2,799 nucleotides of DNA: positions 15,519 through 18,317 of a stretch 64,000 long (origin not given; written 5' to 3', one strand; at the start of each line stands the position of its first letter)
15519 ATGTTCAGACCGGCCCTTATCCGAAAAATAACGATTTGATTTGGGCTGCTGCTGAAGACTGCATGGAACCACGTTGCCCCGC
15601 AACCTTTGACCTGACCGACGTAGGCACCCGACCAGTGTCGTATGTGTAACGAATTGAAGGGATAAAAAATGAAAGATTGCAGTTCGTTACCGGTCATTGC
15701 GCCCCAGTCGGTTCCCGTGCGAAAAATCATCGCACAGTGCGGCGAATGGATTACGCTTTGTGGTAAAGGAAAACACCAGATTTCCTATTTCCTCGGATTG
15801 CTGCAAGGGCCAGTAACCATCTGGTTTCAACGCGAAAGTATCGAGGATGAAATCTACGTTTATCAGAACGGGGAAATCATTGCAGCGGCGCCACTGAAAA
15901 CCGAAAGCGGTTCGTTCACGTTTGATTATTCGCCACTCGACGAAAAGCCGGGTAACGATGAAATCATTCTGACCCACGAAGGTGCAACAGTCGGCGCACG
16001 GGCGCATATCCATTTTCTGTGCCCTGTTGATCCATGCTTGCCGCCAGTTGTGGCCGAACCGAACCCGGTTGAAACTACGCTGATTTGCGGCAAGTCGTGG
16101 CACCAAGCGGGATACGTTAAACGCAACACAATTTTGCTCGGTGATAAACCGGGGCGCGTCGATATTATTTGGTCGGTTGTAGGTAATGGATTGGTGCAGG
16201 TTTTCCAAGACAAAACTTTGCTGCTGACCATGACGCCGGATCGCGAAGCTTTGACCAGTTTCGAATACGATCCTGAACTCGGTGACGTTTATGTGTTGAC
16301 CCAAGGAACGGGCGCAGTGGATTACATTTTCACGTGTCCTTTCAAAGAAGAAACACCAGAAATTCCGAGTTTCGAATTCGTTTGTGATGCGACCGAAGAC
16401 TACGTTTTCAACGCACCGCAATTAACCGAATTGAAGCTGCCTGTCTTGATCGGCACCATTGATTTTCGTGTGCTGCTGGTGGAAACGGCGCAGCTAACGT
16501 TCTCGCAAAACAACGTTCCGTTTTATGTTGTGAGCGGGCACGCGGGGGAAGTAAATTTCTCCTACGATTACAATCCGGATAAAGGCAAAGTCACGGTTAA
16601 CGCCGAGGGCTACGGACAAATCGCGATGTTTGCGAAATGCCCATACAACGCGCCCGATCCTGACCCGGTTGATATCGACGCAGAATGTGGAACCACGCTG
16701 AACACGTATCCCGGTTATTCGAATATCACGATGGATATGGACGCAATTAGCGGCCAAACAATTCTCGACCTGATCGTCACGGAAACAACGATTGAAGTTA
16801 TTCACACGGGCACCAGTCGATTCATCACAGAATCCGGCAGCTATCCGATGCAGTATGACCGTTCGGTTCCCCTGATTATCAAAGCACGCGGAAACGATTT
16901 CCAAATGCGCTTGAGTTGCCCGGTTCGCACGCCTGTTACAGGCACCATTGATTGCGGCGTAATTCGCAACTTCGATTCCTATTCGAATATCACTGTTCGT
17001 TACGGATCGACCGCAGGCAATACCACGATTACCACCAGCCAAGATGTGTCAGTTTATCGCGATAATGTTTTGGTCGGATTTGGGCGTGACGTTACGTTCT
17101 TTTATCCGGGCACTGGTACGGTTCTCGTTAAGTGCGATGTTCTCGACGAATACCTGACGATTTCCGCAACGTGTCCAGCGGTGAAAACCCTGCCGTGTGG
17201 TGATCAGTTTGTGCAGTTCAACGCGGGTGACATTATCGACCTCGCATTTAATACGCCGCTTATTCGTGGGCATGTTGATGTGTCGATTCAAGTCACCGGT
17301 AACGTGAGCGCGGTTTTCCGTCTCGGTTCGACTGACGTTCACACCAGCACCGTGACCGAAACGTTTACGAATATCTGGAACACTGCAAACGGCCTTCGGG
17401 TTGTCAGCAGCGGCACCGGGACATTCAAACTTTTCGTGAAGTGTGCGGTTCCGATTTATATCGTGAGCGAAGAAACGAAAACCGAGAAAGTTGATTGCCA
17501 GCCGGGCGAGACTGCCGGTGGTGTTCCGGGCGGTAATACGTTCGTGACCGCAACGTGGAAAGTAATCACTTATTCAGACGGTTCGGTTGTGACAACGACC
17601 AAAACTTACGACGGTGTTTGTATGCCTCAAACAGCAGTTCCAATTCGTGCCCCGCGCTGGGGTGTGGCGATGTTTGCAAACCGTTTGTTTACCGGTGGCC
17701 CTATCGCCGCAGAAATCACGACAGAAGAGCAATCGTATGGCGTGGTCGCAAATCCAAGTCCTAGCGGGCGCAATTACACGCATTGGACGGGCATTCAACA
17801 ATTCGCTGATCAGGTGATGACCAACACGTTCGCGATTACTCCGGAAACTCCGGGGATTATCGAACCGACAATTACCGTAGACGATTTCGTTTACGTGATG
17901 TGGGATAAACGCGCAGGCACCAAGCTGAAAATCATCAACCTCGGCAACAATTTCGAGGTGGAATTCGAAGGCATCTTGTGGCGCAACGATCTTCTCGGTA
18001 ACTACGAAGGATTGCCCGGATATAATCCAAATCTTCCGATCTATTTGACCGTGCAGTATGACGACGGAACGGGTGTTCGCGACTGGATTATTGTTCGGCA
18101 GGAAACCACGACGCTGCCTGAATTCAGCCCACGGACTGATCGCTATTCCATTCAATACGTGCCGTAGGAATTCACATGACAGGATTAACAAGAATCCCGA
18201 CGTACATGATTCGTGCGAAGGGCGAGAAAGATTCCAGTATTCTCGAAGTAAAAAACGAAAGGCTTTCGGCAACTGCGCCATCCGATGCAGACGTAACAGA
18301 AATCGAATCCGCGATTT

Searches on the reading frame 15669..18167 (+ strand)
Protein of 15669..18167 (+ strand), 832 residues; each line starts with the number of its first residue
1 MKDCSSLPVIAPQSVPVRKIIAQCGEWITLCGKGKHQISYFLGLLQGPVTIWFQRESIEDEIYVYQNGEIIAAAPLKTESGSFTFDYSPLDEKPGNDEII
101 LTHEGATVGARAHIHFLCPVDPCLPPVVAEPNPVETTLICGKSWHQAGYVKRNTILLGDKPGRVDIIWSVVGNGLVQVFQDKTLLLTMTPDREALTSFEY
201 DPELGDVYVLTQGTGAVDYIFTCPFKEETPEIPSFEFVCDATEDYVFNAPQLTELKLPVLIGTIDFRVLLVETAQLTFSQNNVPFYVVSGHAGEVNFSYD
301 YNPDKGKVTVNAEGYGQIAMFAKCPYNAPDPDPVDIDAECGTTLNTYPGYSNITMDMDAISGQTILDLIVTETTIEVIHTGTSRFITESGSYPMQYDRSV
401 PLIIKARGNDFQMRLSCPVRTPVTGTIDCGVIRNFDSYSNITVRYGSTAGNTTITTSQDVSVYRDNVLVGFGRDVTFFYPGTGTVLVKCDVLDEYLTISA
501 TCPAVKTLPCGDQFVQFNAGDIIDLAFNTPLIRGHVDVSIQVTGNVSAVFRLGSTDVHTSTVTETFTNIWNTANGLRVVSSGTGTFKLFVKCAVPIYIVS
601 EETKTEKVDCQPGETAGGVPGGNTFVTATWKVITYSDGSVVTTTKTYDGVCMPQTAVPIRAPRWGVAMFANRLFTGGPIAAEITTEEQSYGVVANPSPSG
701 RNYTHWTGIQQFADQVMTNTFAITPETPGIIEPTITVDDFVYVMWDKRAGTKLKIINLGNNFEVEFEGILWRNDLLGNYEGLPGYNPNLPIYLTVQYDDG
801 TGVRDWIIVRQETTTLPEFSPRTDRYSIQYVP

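Call 11: search_dna_similar(query=window:15669-18167:+, collection=phages, mode=protein, max_rows=15)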
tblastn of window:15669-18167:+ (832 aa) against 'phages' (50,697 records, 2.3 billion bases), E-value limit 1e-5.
Records with a match: 5; places in all: 8; records where one place covers at least 80% of the query: 3.
Best place of each record, by identity: 60-80% 3; <60% 2.
By first word of the organism name: Pseudomonas 5.
By host as written in the record: Pseudomonas putida var. Manila 2; Pseudomonas aeruginosa PAO1 2; Pseudomonas sp. 1.
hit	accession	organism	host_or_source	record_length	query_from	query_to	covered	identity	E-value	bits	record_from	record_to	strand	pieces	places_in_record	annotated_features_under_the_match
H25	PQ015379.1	Pseudomonas phage HRDY3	Pseudomonas sp.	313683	1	830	100%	78.9%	0e+0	1330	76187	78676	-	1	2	putative cell wall binding repeat protein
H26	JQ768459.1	Pseudomonas phage Lu11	Pseudomonas putida var. Manila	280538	1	831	100%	68.7%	0e+0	1166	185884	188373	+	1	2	promoter | hypothetical protein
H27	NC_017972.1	Pseudomonas phage Lu11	Pseudomonas putida var. Manila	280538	1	831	100%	68.7%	0e+0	1166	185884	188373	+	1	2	promoter | hypothetical protein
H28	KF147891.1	Pseudomonas phage PaBG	Pseudomonas aeruginosa PAO1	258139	654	827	21%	31.1%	1e-7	62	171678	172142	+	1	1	putative tail fiber/intimin-like protein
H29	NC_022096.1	Pseudomonas phage PaBG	Pseudomonas aeruginosa PAO1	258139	654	827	21%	31.1%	1e-7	62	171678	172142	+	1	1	tail protein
